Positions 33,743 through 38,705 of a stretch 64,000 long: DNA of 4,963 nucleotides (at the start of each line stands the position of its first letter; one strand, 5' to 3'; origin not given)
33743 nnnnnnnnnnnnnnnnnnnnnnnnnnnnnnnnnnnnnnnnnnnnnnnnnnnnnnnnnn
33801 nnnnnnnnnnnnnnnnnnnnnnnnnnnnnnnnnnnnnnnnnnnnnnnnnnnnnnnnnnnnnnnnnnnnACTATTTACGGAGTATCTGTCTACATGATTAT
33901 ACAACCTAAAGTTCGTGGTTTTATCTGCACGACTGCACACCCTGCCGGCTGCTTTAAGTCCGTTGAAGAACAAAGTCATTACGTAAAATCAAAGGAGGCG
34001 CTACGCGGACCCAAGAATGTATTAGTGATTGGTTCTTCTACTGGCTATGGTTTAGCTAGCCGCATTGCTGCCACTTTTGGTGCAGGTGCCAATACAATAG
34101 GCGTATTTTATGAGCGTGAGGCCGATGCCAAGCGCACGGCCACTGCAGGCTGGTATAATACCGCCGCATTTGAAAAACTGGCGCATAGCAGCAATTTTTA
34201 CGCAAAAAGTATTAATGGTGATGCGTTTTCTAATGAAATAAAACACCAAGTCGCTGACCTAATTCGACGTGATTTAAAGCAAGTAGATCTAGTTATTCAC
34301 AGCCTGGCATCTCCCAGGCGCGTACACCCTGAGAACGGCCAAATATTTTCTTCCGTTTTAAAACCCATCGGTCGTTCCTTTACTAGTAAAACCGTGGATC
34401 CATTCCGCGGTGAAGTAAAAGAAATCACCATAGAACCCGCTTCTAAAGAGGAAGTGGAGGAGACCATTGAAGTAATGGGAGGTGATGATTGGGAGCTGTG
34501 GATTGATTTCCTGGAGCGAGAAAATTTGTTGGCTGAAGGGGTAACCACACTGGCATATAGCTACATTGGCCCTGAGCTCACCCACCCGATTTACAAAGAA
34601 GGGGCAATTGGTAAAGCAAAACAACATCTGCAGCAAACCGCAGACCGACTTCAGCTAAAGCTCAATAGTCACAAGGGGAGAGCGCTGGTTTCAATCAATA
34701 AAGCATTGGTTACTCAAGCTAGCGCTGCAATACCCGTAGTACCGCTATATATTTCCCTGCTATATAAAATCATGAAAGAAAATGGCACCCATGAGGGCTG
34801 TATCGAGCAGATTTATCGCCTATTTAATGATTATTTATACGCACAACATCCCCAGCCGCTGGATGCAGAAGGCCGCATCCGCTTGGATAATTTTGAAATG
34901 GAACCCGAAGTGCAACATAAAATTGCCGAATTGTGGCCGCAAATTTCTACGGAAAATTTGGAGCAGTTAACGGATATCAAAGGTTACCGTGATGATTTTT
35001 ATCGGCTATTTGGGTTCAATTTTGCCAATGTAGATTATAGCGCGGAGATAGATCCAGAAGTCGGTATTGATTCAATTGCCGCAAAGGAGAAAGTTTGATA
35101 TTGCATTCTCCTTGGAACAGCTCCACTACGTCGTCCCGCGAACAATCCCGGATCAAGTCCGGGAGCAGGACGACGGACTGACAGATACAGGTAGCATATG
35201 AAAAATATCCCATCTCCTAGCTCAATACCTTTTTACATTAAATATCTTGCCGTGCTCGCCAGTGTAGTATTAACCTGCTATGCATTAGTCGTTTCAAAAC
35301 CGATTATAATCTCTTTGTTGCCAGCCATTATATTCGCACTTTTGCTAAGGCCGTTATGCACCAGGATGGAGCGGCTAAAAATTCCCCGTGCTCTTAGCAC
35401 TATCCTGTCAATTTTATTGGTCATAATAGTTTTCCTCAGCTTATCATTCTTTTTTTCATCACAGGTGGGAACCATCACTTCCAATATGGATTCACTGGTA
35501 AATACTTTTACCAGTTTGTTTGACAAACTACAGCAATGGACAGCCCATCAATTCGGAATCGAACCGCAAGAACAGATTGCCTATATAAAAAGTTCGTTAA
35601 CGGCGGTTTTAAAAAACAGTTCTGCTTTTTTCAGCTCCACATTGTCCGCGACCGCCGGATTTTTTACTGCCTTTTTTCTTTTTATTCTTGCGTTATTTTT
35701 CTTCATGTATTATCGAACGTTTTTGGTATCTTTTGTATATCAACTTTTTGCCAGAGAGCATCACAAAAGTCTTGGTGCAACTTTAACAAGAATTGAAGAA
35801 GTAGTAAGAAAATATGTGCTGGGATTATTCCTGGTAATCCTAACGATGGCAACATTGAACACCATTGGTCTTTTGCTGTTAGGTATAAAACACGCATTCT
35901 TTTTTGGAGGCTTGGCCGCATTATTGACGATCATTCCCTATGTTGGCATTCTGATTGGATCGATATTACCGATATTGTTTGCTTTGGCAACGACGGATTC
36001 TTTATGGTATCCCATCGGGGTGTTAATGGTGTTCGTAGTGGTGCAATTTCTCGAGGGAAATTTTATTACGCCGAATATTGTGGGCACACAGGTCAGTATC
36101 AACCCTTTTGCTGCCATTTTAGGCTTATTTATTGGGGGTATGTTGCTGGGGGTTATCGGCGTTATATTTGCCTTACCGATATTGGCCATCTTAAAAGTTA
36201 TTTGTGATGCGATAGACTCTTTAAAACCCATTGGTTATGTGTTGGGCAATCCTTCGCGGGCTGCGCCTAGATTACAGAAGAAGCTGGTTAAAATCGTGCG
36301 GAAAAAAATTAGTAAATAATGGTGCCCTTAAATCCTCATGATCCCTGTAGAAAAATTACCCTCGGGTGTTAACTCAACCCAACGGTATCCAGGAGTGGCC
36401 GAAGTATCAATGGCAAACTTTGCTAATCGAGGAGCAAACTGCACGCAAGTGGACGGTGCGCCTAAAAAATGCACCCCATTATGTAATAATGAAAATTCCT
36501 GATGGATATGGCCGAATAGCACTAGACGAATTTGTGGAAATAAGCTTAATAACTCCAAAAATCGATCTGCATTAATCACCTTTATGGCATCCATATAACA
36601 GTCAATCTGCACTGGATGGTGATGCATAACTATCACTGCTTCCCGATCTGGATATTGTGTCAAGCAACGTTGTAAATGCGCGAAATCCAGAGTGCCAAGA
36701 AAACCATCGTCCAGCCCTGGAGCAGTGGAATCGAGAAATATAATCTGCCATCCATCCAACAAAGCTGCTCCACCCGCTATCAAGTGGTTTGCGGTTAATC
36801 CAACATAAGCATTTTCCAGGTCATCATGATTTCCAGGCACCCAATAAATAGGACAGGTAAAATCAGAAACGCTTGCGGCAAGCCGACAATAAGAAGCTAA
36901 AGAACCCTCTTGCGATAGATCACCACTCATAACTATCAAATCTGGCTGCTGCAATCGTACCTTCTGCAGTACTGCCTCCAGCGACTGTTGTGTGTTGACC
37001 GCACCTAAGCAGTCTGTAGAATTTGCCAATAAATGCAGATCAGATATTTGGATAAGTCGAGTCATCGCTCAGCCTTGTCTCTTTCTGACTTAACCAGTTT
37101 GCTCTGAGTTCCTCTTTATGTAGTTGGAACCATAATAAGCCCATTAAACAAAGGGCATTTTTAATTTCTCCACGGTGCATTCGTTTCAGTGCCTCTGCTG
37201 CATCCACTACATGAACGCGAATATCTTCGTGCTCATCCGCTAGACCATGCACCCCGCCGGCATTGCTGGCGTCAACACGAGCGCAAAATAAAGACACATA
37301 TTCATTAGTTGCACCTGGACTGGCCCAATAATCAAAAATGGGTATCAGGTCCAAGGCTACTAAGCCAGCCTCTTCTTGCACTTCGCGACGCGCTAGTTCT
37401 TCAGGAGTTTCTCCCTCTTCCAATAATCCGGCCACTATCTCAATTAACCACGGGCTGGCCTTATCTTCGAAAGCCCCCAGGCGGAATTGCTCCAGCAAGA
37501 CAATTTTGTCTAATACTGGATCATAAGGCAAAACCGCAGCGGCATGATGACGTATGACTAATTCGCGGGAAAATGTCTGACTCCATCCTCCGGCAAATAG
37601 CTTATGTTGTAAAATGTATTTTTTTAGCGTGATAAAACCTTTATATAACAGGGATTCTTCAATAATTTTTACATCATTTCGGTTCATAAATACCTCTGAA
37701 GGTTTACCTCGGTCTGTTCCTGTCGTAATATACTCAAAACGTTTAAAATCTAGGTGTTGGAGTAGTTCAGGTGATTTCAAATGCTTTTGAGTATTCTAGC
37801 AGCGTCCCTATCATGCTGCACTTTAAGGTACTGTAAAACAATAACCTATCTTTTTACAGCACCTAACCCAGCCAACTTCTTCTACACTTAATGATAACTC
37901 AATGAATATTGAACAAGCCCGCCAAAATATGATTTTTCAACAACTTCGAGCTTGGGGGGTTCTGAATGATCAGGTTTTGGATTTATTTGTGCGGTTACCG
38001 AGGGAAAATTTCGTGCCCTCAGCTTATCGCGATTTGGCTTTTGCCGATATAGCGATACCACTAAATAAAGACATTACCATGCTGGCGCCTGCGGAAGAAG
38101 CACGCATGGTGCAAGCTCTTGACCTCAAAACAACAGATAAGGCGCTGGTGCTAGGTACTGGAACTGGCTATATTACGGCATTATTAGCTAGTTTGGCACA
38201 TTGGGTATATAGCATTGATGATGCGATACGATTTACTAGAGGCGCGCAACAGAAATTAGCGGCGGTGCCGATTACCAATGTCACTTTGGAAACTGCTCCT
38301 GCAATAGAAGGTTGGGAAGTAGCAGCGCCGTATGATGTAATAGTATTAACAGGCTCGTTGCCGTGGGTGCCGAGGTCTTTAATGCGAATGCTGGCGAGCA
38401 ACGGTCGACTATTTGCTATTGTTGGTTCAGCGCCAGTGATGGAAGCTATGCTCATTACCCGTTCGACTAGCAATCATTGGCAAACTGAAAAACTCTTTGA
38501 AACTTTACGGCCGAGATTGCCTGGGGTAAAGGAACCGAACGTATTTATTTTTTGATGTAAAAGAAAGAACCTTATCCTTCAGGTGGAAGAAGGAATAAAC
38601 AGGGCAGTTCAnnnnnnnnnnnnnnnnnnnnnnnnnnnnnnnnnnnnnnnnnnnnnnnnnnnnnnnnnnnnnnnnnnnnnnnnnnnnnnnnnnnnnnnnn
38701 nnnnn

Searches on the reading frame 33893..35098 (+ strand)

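Call 48: search_protein_families(library=pfam, proteins=[window:33893-35098:+], max_evalue=0.00001)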
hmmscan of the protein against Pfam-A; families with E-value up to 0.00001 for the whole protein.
window:33893-35098:+ (401 aa): 3 families
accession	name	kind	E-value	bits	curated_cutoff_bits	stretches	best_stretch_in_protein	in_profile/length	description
PF12241.14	Enoyl_reductase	-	3.3e-109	364.2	22.1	1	81-316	1-236/236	Trans-2-enoyl-CoA reductase catalytic region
PF12242.14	Eno-Rase_NADH_b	-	4.7e-37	126.1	23.4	1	2-78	1-78/79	NAD(P)H binding domain of trans-2-enoyl-CoA reductase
PF07055.18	Eno-Rase_FAD_bd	-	2.8e-28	98.5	25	1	323-386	1-64/64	Enoyl reductase FAD binding domain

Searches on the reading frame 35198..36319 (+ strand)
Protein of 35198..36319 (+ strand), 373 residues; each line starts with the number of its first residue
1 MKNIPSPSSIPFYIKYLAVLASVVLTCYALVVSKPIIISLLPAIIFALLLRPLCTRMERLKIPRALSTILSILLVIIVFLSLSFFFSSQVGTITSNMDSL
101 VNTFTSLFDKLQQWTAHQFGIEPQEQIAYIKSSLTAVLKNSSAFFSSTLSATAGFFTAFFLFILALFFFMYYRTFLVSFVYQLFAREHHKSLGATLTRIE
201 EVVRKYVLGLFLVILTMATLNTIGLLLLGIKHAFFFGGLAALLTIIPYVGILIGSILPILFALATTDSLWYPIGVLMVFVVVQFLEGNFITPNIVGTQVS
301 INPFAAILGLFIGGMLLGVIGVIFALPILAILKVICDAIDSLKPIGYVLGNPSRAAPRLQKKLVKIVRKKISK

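Call 48: search_protein_families(library=pfam, proteins=[window:35198-36319:+], max_evalue=0.00001)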
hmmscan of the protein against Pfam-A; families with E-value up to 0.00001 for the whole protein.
window:35198-36319:+ (373 aa): 1 family
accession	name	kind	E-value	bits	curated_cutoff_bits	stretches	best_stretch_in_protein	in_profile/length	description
PF01594.21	AI-2E_transport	-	1.2e-50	173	34.3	1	17-339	2-326/327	AI-2E family transporter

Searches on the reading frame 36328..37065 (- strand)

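Call 48: search_protein_families(library=pfam, proteins=[window:36328-37065:-], max_evalue=0.00001)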
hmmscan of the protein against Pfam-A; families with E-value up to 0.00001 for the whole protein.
window:36328-37065:- (245 aa): 2 families
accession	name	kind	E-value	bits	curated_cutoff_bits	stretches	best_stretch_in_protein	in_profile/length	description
PF00149.33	Metallophos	-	3.5e-19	70.4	21.5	1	3-189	2-190/191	Calcineurin-like phosphoesterase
PF12850.12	Metallophos_2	-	6.2e-08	33.2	27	1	4-201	3-130/154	Calcineurin-like phosphoesterase superfamily domain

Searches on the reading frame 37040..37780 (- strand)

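Call 48: search_protein_families(library=pfam, proteins=[window:37040-37780:-], max_evalue=0.00001)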
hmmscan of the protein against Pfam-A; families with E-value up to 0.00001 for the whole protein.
window:37040-37780:- (246 aa): 1 family
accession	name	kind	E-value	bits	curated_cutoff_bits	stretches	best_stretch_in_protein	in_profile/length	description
PF00293.34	NUDIX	-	7.9e-14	52.2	21.1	1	77-202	2-124/134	NUDIX domain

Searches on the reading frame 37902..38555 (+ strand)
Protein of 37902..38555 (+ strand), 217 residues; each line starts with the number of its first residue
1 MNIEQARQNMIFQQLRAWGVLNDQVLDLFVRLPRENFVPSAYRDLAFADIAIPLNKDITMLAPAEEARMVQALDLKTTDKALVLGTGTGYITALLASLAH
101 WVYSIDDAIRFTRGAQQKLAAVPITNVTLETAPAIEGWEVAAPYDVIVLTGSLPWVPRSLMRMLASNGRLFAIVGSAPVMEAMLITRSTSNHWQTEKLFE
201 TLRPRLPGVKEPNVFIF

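Call 48: search_protein_families(library=pfam, proteins=[window:37902-38555:+], max_evalue=0.00001)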
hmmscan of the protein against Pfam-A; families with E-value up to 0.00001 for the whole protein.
window:37902-38555:+ (217 aa): 1 family
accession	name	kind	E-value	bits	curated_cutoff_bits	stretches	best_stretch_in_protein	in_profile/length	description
PF01135.25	PCMT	-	1.1e-31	110.7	20.3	1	7-191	2-190/210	Protein-L-isoaspartate(D-aspartate) O-methyltransferase (PCMT)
